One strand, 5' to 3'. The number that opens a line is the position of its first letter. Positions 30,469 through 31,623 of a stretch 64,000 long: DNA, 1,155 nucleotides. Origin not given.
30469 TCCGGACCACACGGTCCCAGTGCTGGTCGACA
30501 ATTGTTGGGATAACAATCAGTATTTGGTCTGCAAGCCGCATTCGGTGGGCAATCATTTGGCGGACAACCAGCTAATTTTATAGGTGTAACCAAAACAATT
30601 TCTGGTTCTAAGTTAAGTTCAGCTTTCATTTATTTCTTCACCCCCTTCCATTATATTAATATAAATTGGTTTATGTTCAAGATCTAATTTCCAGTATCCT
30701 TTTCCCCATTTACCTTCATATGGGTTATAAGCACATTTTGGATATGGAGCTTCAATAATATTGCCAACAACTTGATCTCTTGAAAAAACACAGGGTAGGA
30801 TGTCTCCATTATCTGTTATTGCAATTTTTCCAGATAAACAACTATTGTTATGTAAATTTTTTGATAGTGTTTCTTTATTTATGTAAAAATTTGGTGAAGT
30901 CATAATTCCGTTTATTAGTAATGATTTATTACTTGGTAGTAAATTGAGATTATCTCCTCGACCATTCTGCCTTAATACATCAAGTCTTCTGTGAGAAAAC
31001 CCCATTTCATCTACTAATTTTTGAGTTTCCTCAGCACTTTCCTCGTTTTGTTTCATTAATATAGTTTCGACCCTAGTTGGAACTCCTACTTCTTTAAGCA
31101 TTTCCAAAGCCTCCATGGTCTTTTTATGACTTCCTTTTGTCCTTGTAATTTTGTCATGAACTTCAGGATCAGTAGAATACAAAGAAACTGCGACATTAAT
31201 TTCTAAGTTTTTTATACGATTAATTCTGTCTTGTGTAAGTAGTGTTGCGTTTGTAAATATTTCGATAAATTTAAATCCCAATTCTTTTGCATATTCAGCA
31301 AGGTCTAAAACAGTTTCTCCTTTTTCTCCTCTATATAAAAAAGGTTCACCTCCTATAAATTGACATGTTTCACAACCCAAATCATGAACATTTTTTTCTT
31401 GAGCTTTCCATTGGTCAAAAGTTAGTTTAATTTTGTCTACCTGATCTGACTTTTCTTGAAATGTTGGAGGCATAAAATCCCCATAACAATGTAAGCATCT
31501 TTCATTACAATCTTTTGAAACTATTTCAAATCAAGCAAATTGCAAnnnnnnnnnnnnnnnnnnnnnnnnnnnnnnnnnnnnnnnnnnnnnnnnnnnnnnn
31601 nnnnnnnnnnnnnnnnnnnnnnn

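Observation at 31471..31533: In-frame TGA separates the RRE domain from the radical-SAM core, and the CxxxCxxC motif lies in a start-less 19-codon gap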

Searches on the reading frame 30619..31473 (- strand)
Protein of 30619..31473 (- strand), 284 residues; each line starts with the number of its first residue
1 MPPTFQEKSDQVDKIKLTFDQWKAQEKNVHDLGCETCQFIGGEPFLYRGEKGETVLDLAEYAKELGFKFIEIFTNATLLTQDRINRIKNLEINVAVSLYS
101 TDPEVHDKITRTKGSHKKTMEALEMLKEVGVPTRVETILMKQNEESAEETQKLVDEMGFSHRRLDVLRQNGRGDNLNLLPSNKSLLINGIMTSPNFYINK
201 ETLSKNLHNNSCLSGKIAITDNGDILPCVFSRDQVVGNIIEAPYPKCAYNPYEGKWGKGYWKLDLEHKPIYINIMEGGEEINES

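Call 16: list_cluster_members(proteins=[P0004, window:30619-31473:-, window:31531-31821:-, window:30390-30629:-])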
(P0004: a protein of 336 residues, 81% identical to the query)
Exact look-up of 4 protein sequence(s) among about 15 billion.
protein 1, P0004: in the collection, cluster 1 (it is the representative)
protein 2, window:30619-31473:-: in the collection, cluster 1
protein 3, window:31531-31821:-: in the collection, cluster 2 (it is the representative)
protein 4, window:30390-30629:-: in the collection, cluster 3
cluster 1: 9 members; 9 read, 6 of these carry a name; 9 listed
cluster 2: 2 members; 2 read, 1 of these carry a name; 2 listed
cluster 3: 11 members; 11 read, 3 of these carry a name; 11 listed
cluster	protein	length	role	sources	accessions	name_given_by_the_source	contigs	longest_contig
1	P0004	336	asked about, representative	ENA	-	-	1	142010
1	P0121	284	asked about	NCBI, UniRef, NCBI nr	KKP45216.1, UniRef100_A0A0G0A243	MAG: Radical SAM domain protein [Candidatus Woesebacteria bacterium GW2011_GWB1_33_22] | Radical SAM domain protein n=1 Tax=Candidatus Woesebacteria bacterium GW2011_GWB1_33_22 ...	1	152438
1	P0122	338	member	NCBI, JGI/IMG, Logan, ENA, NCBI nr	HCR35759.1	TPA: hypothetical protein DIU22_01825 [Candidatus Woesebacteria bacterium] | hypothetical protein [Candidatus Woesebacteria bacterium]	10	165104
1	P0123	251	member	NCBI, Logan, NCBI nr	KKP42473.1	MAG: Radical SAM domain protein [Candidatus Woesebacteria bacterium GW2011_GWA2_33_20]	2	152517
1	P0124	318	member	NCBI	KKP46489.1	MAG: Radical SAM domain protein, partial [Microgenomates group bacterium ...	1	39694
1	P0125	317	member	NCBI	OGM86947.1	hypothetical protein A2616_00345, partial [Candidatus Woesebacteria bacterium ...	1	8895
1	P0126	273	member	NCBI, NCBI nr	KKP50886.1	MAG: Radical SAM domain protein [Candidatus Woesebacteria bacterium GW2011_GWA1_33_33]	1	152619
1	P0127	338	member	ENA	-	-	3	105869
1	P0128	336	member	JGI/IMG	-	-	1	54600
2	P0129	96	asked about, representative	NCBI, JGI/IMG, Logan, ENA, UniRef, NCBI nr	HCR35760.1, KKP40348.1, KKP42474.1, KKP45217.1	hypothetical protein A2130_00555 [Candidatus Woesebacteria bacterium GWC2_33_12] | Uncharacterized protein n=1 Tax=Candidatus Woesebacteria bacterium GW2011_GWB1_33_22 ... | MAG: hypothetical protein UR29_C0002G0002 [Candidatus Woesebacteria bacterium ...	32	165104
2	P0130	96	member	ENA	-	-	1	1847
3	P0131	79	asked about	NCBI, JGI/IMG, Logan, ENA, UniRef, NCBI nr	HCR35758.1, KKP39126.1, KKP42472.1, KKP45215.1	hypothetical protein A2130_03070 [Candidatus Woesebacteria bacterium GWC2_33_12] | Uncharacterized protein n=1 Tax=Candidatus Woesebacteria bacterium GW2011_GWB1_33_22 ... | MAG: hypothetical protein UR29_C0009G0048 [Candidatus Woesebacteria bacterium ...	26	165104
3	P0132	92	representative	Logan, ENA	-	-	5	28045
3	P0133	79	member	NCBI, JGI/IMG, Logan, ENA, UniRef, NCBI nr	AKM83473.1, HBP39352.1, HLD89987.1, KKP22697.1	hypothetical protein A2422_01200 [Candidatus Woesebacteria bacterium RIFOXYC1_FULL_31_51] | Uncharacterized protein n=1 Tax=Candidatus Woesebacteria bacterium GW2011_GWC2_31_9 ... | MAG: hypothetical protein UR17_C0001G0690 [Candidatus Woesebacteria bacterium ...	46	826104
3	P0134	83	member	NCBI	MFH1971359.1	MAG: hypothetical protein ABIJ05_03195 [Patescibacteria group bacterium]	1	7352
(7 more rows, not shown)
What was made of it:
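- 30390..30629 (-): 79-aa Cys/Pro-rich ORF, the presumed precursor peptide. Its ATG lies 11 nt upstream of the maturase stop. It is identical on 26 contigs (call 16).
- The identical 96-aa ORF is on 32 contigs (call 16).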

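Call 25: find_encoding_contigs(protein=P0126, flank=1500, max_places=2)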
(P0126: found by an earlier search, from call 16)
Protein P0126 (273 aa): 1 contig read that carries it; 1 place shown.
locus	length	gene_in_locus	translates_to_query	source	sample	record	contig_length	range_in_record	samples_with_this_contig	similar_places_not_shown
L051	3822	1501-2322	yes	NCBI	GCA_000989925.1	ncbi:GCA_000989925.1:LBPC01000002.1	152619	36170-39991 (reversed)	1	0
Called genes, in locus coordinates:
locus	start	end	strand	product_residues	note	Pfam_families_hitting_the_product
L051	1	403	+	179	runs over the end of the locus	-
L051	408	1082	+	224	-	-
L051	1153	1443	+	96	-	-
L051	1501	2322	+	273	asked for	PF04055:Radical_SAM, PF13186:SPASM (weak)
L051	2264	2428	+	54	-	-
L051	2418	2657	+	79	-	-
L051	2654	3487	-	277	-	-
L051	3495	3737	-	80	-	PF13083:KH_KhpA-B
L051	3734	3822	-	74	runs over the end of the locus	PF00886:Ribosomal_S16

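Call 26: find_encoding_contigs(protein=P0123, flank=1500, max_places=2)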
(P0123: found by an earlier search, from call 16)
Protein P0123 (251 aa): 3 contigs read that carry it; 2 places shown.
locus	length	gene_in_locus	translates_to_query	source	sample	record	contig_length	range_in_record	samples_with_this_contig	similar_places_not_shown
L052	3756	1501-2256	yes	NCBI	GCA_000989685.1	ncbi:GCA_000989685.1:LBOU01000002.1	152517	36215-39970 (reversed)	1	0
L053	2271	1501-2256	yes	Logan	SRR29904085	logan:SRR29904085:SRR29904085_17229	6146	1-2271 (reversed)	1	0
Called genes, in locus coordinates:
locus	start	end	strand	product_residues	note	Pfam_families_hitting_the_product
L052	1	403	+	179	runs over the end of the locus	-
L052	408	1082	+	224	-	-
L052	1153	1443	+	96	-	-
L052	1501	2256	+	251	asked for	PF04055:Radical_SAM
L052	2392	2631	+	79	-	-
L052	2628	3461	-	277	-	-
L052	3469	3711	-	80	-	PF13083:KH_KhpA-B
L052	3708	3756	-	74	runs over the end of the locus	PF00886:Ribosomal_S16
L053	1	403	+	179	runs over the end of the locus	-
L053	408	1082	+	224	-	-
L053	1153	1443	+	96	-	-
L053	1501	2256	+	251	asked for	PF04055:Radical_SAM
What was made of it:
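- Del115 is also seen in an independent Logan run assembly (call 26).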
